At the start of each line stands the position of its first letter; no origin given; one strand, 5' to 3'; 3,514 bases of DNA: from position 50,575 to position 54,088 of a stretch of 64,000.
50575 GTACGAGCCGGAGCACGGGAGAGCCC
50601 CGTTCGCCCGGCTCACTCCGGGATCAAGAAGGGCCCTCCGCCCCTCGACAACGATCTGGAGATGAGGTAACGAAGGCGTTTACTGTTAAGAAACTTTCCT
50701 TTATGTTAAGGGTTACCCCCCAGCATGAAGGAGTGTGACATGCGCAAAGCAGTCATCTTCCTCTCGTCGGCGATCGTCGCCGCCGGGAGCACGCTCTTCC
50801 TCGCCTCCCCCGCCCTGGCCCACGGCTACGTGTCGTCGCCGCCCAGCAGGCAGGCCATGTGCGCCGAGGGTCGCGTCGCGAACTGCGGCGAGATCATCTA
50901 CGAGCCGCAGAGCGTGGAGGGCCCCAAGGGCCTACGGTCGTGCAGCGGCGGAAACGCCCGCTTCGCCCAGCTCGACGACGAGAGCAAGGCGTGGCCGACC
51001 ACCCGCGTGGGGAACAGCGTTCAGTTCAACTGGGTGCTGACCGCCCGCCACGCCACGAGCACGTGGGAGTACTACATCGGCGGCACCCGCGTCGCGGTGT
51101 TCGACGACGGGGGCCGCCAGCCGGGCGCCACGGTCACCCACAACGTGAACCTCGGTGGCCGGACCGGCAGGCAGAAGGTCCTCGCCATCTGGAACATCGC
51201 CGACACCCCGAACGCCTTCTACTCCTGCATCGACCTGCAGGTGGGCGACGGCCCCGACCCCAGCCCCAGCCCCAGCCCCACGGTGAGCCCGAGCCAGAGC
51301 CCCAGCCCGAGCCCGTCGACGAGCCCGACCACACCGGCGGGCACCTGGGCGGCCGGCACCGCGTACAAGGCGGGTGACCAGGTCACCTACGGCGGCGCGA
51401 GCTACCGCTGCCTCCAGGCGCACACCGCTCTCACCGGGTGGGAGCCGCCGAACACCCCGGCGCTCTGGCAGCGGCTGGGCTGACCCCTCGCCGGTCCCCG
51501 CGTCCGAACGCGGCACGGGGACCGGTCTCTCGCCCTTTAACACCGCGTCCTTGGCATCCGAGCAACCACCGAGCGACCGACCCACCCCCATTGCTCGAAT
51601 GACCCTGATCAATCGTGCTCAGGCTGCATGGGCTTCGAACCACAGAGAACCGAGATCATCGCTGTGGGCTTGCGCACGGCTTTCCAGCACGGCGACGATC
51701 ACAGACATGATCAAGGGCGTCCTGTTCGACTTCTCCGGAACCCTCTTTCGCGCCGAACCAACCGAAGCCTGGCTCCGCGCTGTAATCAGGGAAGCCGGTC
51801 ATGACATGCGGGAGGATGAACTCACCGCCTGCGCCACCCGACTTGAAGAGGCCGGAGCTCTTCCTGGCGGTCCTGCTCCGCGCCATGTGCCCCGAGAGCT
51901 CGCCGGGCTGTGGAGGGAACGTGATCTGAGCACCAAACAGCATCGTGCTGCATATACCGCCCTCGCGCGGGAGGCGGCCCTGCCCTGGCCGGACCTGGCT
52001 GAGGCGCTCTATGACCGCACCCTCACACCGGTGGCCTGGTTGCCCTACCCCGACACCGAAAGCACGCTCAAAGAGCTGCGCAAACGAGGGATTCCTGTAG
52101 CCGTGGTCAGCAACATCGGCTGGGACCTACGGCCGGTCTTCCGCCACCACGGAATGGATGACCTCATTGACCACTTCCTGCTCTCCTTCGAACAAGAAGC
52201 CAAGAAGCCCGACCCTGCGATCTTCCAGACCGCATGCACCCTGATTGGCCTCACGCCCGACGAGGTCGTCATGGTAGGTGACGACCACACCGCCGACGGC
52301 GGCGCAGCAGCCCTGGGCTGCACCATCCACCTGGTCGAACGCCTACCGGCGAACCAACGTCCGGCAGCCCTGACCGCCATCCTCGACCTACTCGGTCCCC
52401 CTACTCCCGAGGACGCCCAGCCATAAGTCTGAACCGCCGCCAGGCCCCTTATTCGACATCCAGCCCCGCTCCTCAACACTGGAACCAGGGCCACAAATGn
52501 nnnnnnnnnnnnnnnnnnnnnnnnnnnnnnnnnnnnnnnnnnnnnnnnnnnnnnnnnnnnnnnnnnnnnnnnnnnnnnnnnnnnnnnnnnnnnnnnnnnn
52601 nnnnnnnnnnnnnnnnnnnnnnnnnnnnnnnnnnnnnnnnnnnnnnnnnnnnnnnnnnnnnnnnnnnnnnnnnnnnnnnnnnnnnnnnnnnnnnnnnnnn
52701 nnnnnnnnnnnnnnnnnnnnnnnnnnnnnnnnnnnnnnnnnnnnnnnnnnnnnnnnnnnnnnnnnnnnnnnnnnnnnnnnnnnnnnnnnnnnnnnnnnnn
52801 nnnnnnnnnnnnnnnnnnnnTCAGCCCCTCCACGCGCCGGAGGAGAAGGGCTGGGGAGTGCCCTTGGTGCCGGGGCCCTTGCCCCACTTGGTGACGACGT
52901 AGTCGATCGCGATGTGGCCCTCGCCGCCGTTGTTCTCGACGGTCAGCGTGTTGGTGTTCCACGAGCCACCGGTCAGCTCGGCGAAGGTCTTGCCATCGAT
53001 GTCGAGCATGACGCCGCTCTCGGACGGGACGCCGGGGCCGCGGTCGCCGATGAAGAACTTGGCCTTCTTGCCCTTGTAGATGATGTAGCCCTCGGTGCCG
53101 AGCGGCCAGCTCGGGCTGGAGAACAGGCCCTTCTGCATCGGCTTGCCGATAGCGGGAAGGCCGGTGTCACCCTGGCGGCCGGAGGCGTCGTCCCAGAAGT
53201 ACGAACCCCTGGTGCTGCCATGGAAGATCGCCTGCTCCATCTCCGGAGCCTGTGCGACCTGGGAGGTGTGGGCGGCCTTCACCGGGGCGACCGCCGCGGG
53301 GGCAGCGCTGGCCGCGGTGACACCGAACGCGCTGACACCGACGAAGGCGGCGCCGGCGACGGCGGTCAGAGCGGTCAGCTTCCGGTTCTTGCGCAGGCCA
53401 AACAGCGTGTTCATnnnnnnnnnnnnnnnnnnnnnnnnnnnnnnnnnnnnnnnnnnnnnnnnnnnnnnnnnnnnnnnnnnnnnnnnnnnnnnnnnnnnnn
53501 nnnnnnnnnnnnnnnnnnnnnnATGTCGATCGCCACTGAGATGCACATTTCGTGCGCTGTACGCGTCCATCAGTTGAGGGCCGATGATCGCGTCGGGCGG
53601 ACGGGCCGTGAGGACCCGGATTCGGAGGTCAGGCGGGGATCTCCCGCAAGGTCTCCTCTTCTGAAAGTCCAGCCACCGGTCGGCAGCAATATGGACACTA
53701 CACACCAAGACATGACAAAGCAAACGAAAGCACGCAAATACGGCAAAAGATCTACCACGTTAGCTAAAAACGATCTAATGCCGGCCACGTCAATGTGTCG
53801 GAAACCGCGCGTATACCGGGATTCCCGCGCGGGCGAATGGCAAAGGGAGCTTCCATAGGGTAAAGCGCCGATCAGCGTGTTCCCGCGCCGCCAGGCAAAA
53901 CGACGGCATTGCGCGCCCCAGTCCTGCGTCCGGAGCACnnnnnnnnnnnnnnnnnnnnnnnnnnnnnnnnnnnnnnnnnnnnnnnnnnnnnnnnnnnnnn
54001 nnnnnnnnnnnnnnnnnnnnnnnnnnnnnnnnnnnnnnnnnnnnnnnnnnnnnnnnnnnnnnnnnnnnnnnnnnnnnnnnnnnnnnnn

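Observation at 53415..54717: A 1.3-kb stretch with no convincing ORF upstream of a secreted DPBB cell-wall protein, containing an AT-rich island: long structured leader or riboswitch?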

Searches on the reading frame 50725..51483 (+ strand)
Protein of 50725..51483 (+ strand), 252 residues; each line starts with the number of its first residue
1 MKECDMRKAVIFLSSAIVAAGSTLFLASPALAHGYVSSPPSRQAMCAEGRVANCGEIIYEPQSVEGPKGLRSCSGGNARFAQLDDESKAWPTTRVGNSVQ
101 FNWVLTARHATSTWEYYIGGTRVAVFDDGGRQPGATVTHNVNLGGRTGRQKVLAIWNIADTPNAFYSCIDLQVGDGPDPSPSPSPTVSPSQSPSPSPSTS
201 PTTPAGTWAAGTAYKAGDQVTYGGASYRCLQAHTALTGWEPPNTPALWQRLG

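Call 55: search_protein_families(library=ncbifam, proteins=[window:50725-51483:+], max_evalue=0.00001)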
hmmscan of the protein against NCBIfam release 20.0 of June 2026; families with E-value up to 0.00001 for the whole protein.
window:50725-51483:+ (252 aa): 1 family
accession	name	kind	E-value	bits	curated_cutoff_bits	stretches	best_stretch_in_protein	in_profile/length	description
NF009690.0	PRK13211.1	equivalog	3.8e-36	124.8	481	1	16-181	7-201/477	N-acetylglucosamine-binding protein GbpA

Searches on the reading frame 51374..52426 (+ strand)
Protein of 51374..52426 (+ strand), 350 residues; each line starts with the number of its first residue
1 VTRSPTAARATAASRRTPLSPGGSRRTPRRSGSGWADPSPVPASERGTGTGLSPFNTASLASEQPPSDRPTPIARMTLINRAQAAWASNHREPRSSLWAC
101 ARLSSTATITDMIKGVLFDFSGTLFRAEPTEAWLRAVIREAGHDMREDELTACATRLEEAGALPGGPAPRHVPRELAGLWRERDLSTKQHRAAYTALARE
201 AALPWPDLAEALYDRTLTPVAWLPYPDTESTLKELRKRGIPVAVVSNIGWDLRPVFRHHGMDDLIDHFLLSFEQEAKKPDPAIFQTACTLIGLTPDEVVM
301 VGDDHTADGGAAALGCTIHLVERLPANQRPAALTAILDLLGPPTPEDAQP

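Call 9: search_protein_families(library=pfam, proteins=[window:51374-52426:+], max_evalue=0.01)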
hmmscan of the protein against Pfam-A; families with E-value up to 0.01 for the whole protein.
window:51374-52426:+ (350 aa): 4 families
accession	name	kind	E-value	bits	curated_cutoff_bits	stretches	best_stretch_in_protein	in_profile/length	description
PF00702.32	Hydrolase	-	1.8e-22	81.1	26.4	1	113-313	1-188/191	haloacid dehalogenase-like hydrolase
PF13419.12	HAD_2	-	7.1e-14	52.7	23.8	1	224-316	80-173/178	Haloacid dehalogenase-like hydrolase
PF12710.13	HAD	-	4.7e-07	30.8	27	1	116-303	1-180/189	haloacid dehalogenase-like hydrolase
PF13242.12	Hydrolase_like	-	1.2e-06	28.7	22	1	277-322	3-49/75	HAD-hyrolase-like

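Call 25: search_protein_families(library=ncbifam, proteins=[window:51374-52426:+], max_evalue=1)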
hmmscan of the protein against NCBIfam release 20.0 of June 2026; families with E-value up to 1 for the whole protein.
window:51374-52426:+ (350 aa): 41 families (the best 25 are shown)
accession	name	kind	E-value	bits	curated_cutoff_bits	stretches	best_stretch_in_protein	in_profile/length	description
TIGR02252.1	DREG-2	subfamily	1.1e-24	87.4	155.2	1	204-317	86-200/203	HAD hydrolase, REG-2-like, family IA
TIGR02253.1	CTE7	subfamily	3.5e-20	72.7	169.75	1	112-317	1-190/221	TIGR02253 family HAD-type hydrolase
TIGR01428.1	HAD_type_II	equivalog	4.8e-17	62.6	125.4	1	188-324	58-193/197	haloacid dehalogenase type II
NF053830.1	RUBPPhHalo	equivalog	2.6e-16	60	330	1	114-322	3-204/234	ribulose-1,5-bisphosphate 5-phosphatase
NF009695.0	PRK13222.1-2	equivalog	5.8e-13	48.8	225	1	212-318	84-190/226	phosphoglycolate phosphatase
TIGR01454.1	AHBA_synth_RP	hypoth_equivalog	6e-10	39.1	246.65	1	225-313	77-166/205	AHBA synthesis associated protein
TIGR01449.2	PGP_bact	equivalog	1e-09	38.3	180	1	213-321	76-184/213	phosphoglycolate phosphatase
TIGR01493.1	HAD-SF-IA-v2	subfamily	1.3e-09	38.5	39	1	217-312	71-159/161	HAD-IA family hydrolase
TIGR02009.1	PGMB-YQAB-SF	subfamily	3.3e-09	37.2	153.35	1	171-312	37-177/186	beta-phosphoglucomutase family hydrolase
TIGR01662.1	HAD-SF-IIIA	subfamily_domain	4.6e-09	36.5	44.6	1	221-321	23-138/141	HAD-IIIA family hydrolase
TIGR02254.1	YjjG_YfnB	equivalog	4.7e-09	36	159.9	1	226-315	100-190/223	YjjG family noncanonical pyrimidine nucleotidase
NF009697.0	PRK13222.1-4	equivalog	7e-09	35.3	327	1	209-316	81-188/232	phosphoglycolate phosphatase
NF009804.0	PRK13288.1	equivalog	1.8e-08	34.1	218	1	225-306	84-166/215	pyrophosphatase PpaX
TIGR01509.1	HAD-SF-IA-v3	subfamily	2e-08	34.6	29.4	1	198-317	40-150/154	HAD-IA family hydrolase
TIGR01549.1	HAD-SF-IA-v1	subfamily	3.2e-08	34.1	23.3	1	239-312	76-145/149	HAD-IA family hydrolase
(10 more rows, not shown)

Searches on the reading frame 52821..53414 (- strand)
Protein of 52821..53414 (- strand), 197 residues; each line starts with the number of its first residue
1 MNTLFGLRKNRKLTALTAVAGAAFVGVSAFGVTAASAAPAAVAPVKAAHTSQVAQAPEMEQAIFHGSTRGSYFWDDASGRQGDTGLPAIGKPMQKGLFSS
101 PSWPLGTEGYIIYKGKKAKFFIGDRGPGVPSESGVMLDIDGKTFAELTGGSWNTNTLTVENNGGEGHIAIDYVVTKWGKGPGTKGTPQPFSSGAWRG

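Call 9: search_protein_families(library=pfam, proteins=[window:52821-53414:-], max_evalue=0.01)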
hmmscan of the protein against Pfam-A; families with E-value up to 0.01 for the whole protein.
window:52821-53414:- (197 aa): 0 families

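Call 12: find_related_loci(query=window:52821-53414:-, collection=genome_contigs, flank=5000)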
Query window:52821-53414:- (197 aa) in genome_contigs; peptide patterns used: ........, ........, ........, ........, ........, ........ (x = any residue, [..] = any of these).
247 stretches matched a pattern; 84 encode a relative of the query (tblastn E <= 1e-3); the best 80 are kept; 80 distinct loci.
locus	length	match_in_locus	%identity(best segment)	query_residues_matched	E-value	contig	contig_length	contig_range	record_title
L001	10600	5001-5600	90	1-197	8e-112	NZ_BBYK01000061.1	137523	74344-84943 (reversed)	Microtetraspora fusca strain NBRC 13915, whole genome shotgun sequence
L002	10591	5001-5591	86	1-196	9e-105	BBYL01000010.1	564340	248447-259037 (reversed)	Microtetraspora glauca DNA, contig: scaffold00006, whole genome shotgun sequence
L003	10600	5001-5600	87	1-196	7e-104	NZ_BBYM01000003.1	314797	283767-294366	Microtetraspora niveoalba strain NBRC 15239, whole genome shotgun sequence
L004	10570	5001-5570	80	1-197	4e-98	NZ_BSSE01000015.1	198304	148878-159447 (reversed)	Microtetraspora sp. NBRC 16547 sequence015, whole genome shotgun sequence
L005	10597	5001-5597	67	1-197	1e-81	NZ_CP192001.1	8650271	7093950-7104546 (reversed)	Microbispora sp. CA-135349 chromosome, complete genome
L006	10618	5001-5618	63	1-197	9e-81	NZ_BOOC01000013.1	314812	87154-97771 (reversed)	Microbispora corallina strain NBRC 16416 sequence013, whole genome shotgun sequence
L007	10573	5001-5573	63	1-197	7e-79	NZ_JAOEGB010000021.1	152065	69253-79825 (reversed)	Planotetraspora sp. A-T 1434 21, whole genome shotgun sequence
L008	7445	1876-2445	66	1-197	6e-79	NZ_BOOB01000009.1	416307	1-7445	Microbispora amethystogenes strain NBRC 101907 sequence009, whole genome shotgun sequence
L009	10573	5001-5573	63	1-197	1e-78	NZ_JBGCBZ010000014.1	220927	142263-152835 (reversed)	Planotetraspora sp. GP83 Ga0558621_14, whole genome shotgun sequence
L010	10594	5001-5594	68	1-196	4e-78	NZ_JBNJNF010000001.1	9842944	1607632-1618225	Microbispora sp. CA-102843 MDNA_WGS_260_1, whole genome shotgun sequence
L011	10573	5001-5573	68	1-197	6e-78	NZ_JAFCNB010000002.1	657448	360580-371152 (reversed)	Microbispora oryzae strain RL4-1S NODE_2_length_657448_cov_31.296211, whole genome shotgun sequence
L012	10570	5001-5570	66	5-197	4e-77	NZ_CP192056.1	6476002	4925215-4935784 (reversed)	Sphaerimonospora sp. CA-214678 chromosome, complete genome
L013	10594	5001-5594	67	1-196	1e-76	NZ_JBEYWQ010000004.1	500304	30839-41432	Microbispora sp. NPDC046973 NPDC046973_48_C9.ctg-0004, whole genome shotgun sequence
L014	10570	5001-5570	63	1-197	1e-76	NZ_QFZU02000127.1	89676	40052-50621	Microbispora triticiradicis strain NEAU-HRDPA2-9 scaffold127, whole genome shotgun sequence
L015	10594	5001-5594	67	1-196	8e-77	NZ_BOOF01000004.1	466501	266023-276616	Microbispora siamensis strain NBRC 104113 sequence004, whole genome shotgun sequence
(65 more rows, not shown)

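Call 24: search_solved_structures(query=window:52821-53414:-, max_evalue=1)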
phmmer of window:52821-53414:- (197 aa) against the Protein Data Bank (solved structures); distinct sequences matched with E-value up to 1: 0.

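Call 25: search_protein_families(library=ncbifam, proteins=[window:52821-53414:-], max_evalue=1)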
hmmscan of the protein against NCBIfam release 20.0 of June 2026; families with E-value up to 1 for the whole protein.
window:52821-53414:- (197 aa): 0 families

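Call 26: search_protein_families(library=pfam, proteins=[window:52821-53414:-], max_evalue=10)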
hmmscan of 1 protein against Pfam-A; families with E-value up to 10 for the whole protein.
window:52821-53414:- (197 aa): 1 family
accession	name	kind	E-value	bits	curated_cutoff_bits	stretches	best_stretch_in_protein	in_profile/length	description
PF21838.2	DUF6897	-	0.051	13.7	23.9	1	155-177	34-56/58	Domain of unknown function (DUF6897)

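Call 27: find_homologous_proteins(query=window:52821-53414:-, max_evalue=0.00001)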
Query window:52821-53414:- (197 aa): 600 proteins with E <= 0.00001 among 1232 candidates; the best 120 are listed.
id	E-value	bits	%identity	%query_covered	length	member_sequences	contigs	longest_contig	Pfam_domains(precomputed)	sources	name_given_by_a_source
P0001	1.6e-123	428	97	100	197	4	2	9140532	-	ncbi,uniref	ncbi:hypothetical protein [Microtetraspora malaysiensis]|uniref:Uncharacterized protein n=1 Tax=Micr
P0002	8.8e-115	399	90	100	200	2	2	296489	-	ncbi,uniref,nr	ncbi:hypothetical protein [Microtetraspora fusca]|uniref:Uncharacterized protein n=1 Tax=Microtetras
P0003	6.8e-109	380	86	99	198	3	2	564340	-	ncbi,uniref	ncbi:hypothetical protein [Microtetraspora glauca]|uniref:Uncharacterized protein n=1 Tax=Microtetra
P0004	1.5e-95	337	80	100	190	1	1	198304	-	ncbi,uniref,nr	ncbi:hypothetical protein [Microtetraspora sp. NBRC 16547]|uniref:hypothetical protein n=1 Tax=Micro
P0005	2.4e-85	303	71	99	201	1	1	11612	-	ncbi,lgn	-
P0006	1.6e-82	294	69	99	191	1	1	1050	-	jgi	jgi:hypothetical protein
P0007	1.6e-79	284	65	99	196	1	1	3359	-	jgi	jgi:hypothetical protein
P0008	2.8e-79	284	68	99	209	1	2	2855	-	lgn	-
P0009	1.3e-78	281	68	100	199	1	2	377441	-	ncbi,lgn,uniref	ncbi:hypothetical protein ACWEQG_18565 [Microbispora sp. NPDC004025]|uniref:hypothetical protein n=1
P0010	1.5e-78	281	66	100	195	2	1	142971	-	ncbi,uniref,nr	ncbi:hypothetical protein [Sphaerimonospora thailandensis]|uniref:Uncharacterized protein n=1 Tax=Sp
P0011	2.8e-78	280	66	100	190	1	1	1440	-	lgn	-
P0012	6.3e-78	279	68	99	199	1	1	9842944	-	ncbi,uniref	ncbi:hypothetical protein [Microbispora sp. CA-102843]|uniref:hypothetical protein n=1 Tax=Microbisp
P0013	1.4e-77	278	68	100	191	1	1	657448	-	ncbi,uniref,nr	ncbi:hypothetical protein JOL79_05215 [Microbispora sp. RL4-1S]|uniref:Tat pathway signal sequence d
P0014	1.7e-77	278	64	99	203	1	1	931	-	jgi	jgi:hypothetical protein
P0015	2.8e-77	277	65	100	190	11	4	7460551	-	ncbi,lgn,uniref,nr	ncbi:hypothetical protein OG320_06375 [Microbispora sp. NBC_01189]|uniref:hypothetical protein n=1 T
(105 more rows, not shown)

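Call 35: predict_structure(alignment_id=A2)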
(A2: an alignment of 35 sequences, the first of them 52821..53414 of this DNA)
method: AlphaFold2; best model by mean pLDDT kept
length: 197 residues; sequences in the alignment: 35
mean_pLDDT: 70.6   pTM: 0.61
mean pLDDT of the five models: 70.6, 66.0, 65.1, 62.2, 61.5
residues with pLDDT >= 90: 44; 70-90: 62; 50-70: 45; < 50: 46
segments of 3 or more residues with pLDDT < 50: 13-24, 28-32, 34-37, 44-53, 85-87, 194-197
pLDDT, mean of each block of 10 residues (from residue 1): 50 48 47 49 49 53 90 70 52 81 89 94 73 78 94 88 84 92 77 49
secondary structure, 60 per line:
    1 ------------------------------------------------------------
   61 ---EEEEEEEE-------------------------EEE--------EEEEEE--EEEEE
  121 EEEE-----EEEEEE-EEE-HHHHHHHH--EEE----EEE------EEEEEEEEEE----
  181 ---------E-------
elements in order: E64-71 E97-99 E108-113 E116-124 E130-135 E137-139 H141-148 E151-153 E158-160 E167-176

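Call 40: fold_search(model_id=the predicted structure, library=pdb)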
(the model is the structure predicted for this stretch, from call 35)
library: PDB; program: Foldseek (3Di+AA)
matches with E <= 10: 374; with E <= 0.001: 0
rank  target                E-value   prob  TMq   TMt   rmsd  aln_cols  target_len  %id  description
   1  8kea_A                2.2e-03  1.00  0.40  0.10   6.0       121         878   16  Cyanophage A-1(L) baseplate-initiators (released 2024-04-10)
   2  7wvr                  3.7e-03  1.00  0.31  0.30   6.8       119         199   17  Crystal structure of Talaromyces leycettanus JCM12802 expansin (released 2022-12-14)
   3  4avr_A                1.0e-02  1.00  0.35  0.66   4.1       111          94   14  Crystal structure of the hypothetical protein Pa4485 from Pseudomonas aeruginosa (released 2013-01-09)
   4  5ntb_A                2.2e-02  0.99  0.34  0.56   5.7       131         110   16  Streptomyces papain inhibitor (SPI) (released 2018-03-07)
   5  9ms5_C                2.3e-02  0.99  0.34  0.34   5.1       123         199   14  Crystal structure of an expansin (Ss_EXLX1) from Streptomyces sp. (released 2025-05-21)
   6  9ms5_A                3.9e-02  0.99  0.33  0.33   5.7       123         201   14  Crystal structure of an expansin (Ss_EXLX1) from Streptomyces sp. (released 2025-05-21)
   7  4js7                  6.7e-02  0.85  0.30  0.29   6.9       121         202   17  Crystal structure of D78N mutant apo form of clavibacter michiganensis expansin (released 2014-03-26)
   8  4x9u_B                6.7e-02  0.77  0.30  0.39   7.3       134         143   10  Crystal structure of the kiwifruit allergen Act d 5 (released 2015-07-29)
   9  4jcw_A                7.1e-02  0.89  0.31  0.30   7.6       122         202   18  Crystal structure of Clavibacter michiganensis expansin in complex with cellopentaose (released 2014-03-05)
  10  3m3g                  1.7e-01  0.85  0.31  0.49   7.1       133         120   13  Crystal structure of Sm1, an elicitor of plant defence responses from Trichoderma virens. (released 2011-02-09)
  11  3sum_B                3.1e-01  0.72  0.28  0.40   7.0        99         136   16  Crystal structure of cerato-platanin 5 from M. perniciosa (MpCP5) (released 2012-07-11)
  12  2bh0                  3.1e-01  0.57  0.31  0.29   6.6       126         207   15  Crystal structure of a SeMet derivative of EXPA from Bacillus subtilis at 2.5 angstrom (released 2006-06-28)
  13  7dg9                  3.5e-01  0.63  0.28  0.55   5.0       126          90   10  DPBB domain of VCP-like ATPase from Aeropyrum pernix (released 2021-09-29)
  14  3sum_D                4.2e-01  0.54  0.24  0.34   5.2        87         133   20  Crystal structure of cerato-platanin 5 from M. perniciosa (MpCP5) (released 2012-07-11)
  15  9ms4_E                7.6e-01  0.28  0.28  0.27   6.6       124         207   16  Crystal structure of an expansin (Xa_EXLX1) from Xanthomonas sacchari (released 2025-05-21)
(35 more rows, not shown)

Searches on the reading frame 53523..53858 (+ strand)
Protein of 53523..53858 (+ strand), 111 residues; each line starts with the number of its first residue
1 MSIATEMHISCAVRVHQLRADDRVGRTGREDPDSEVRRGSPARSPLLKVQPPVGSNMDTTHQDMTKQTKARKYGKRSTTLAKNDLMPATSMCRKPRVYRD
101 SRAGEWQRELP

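Call 87: search_protein_families(library=pfam, proteins=[window:53523-53858:+], max_evalue=1)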
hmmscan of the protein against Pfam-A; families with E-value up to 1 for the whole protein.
window:53523-53858:+ (111 aa): 0 families

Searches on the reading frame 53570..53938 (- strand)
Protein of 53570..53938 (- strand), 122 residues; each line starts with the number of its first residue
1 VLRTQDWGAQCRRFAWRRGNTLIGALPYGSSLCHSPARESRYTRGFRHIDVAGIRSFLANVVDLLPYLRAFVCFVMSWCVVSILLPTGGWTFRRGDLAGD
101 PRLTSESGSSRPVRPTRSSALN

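Call 87: search_protein_families(library=pfam, proteins=[window:53570-53938:-], max_evalue=1)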
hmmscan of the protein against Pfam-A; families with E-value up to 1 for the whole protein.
window:53570-53938:- (122 aa): 1 family
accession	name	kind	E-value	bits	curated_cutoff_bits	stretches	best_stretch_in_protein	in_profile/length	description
PF13210.11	DUF4018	-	0.2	11.9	25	1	46-81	99-132/198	Domain of unknown function (DUF4018)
